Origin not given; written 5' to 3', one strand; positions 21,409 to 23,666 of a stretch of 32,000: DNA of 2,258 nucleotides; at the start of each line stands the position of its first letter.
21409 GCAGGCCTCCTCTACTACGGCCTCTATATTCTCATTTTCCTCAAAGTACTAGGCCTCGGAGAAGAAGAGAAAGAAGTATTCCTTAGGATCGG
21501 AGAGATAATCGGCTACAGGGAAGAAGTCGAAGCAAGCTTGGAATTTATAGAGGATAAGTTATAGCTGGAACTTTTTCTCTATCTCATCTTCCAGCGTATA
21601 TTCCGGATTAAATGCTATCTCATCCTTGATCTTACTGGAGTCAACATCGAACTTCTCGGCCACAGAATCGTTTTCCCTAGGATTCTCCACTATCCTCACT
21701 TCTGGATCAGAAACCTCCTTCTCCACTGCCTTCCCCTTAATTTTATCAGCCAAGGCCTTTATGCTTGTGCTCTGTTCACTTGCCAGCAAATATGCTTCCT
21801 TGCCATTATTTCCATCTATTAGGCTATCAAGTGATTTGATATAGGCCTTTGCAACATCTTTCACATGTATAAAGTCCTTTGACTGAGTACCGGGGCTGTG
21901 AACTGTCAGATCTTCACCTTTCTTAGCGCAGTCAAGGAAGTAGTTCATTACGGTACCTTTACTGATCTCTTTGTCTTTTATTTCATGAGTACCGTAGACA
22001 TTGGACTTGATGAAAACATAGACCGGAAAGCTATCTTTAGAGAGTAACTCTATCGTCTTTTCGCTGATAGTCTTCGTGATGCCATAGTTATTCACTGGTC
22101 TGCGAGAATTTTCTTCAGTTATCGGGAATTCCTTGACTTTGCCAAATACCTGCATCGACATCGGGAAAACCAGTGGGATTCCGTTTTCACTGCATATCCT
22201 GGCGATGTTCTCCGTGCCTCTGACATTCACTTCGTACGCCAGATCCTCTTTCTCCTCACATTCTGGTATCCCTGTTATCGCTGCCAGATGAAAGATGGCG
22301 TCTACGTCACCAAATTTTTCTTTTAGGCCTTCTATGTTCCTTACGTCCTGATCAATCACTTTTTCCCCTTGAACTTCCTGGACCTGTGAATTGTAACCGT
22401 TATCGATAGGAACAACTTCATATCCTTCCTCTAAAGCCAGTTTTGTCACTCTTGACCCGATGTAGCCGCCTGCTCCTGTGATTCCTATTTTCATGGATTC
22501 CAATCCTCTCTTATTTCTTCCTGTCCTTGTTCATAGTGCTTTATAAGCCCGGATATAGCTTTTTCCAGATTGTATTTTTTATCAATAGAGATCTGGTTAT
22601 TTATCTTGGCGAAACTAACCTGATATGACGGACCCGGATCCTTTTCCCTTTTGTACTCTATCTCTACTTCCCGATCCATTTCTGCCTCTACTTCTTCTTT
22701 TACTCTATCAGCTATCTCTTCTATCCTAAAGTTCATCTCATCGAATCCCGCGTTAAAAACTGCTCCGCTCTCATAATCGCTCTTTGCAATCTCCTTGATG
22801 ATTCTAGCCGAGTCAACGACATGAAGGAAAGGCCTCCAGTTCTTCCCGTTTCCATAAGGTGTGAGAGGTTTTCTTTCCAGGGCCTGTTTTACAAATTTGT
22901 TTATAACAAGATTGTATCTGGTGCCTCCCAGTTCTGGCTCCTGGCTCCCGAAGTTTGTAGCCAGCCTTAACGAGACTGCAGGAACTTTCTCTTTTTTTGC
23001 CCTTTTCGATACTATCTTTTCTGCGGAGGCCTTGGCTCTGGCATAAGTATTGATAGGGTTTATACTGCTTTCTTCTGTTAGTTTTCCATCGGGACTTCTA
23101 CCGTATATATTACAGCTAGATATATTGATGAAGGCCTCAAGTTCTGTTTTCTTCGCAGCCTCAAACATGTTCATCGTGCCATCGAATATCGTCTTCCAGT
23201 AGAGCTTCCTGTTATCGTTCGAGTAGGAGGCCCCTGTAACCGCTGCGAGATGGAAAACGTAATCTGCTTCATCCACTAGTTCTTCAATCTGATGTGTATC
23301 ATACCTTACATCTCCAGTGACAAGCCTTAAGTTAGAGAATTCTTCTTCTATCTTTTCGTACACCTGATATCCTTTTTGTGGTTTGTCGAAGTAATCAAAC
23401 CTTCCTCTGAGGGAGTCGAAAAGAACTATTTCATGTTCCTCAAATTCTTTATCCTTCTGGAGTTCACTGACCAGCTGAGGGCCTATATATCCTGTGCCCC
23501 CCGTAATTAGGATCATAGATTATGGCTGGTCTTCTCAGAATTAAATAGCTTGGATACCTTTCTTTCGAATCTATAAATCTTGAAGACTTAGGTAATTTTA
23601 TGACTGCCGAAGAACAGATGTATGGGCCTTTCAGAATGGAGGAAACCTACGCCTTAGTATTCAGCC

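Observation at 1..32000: AGGCCT is a hyper-abundant palindromic hexamer: about 120 copies in 32 kb, roughly 20x composition expectation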

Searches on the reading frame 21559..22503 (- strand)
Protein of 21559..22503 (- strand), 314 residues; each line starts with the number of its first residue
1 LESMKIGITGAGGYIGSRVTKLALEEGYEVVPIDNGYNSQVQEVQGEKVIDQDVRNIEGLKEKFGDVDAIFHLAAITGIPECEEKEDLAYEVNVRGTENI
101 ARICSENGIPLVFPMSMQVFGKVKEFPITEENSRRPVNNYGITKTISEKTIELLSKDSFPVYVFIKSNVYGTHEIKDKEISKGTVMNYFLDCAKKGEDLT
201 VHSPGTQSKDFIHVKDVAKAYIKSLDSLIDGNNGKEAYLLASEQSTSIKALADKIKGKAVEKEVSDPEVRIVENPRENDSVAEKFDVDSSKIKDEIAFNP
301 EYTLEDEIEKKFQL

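Call 47: search_protein_families(library=pfam, proteins=[window:21559-22503:-], max_evalue=0.001)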
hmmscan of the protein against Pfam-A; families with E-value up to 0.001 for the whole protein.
window:21559-22503:- (314 aa): 8 families
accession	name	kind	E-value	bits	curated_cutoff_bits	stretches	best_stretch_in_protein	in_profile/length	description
PF01370.27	Epimerase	-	1.4e-41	142.9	20.9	1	8-233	3-233/240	NAD dependent epimerase/dehydratase family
PF16363.11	GDP_Man_Dehyd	-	1.8e-29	103.7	27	1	8-309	2-330/332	GDP-mannose 4,6 dehydratase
PF04321.23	RmlD_sub_bind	-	9.2e-29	100.8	27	1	4-263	1-235/287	RmlD substrate binding domain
PF01073.25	3Beta_HSD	-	1.3e-17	64.2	22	1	8-231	2-235/280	3-beta hydroxysteroid dehydrogenase/isomerase family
PF02719.21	Polysacc_synt_2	-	3e-16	59.9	20.2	1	8-270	3-259/293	Polysaccharide biosynthesis protein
PF07993.18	NAD_binding_4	-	2.1e-08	34.1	20.1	1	64-218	86-255/258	Male sterility protein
PF13460.12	NAD_binding_10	-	9e-08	32.6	27.2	1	10-123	1-105/184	NAD(P)H-binding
PF05368.20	NmrA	-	1.2e-06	28.8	27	1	4-265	3-243/298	NmrA-like family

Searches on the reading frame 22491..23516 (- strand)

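Call 47: search_protein_families(library=pfam, proteins=[window:22491-23516:-], max_evalue=0.001)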
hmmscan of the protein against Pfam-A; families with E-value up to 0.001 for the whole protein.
window:22491-23516:- (341 aa): 8 families
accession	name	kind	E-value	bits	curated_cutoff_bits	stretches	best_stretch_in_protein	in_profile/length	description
PF01370.27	Epimerase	-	1.6e-45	155.8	20.9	1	2-257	1-240/240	NAD dependent epimerase/dehydratase family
PF16363.11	GDP_Man_Dehyd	-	2.2e-36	126.4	27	1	3-318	1-326/332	GDP-mannose 4,6 dehydratase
PF01073.25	3Beta_HSD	-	2.6e-17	63.2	22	1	3-196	1-189/280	3-beta hydroxysteroid dehydrogenase/isomerase family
PF07993.18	NAD_binding_4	-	2.8e-16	59.9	20.1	1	4-219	1-236/258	Male sterility protein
PF02719.21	Polysacc_synt_2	-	2.6e-15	56.8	20.2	1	2-286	1-258/293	Polysaccharide biosynthesis protein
PF04321.23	RmlD_sub_bind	-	5.7e-11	42.5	27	1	2-200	3-163/287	RmlD substrate binding domain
PF13460.12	NAD_binding_10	-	1.1e-09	38.9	27.2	1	59-171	38-133/184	NAD(P)H-binding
PF08659.16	KR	-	8.3e-05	23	22.6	1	2-136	3-138/180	KR domain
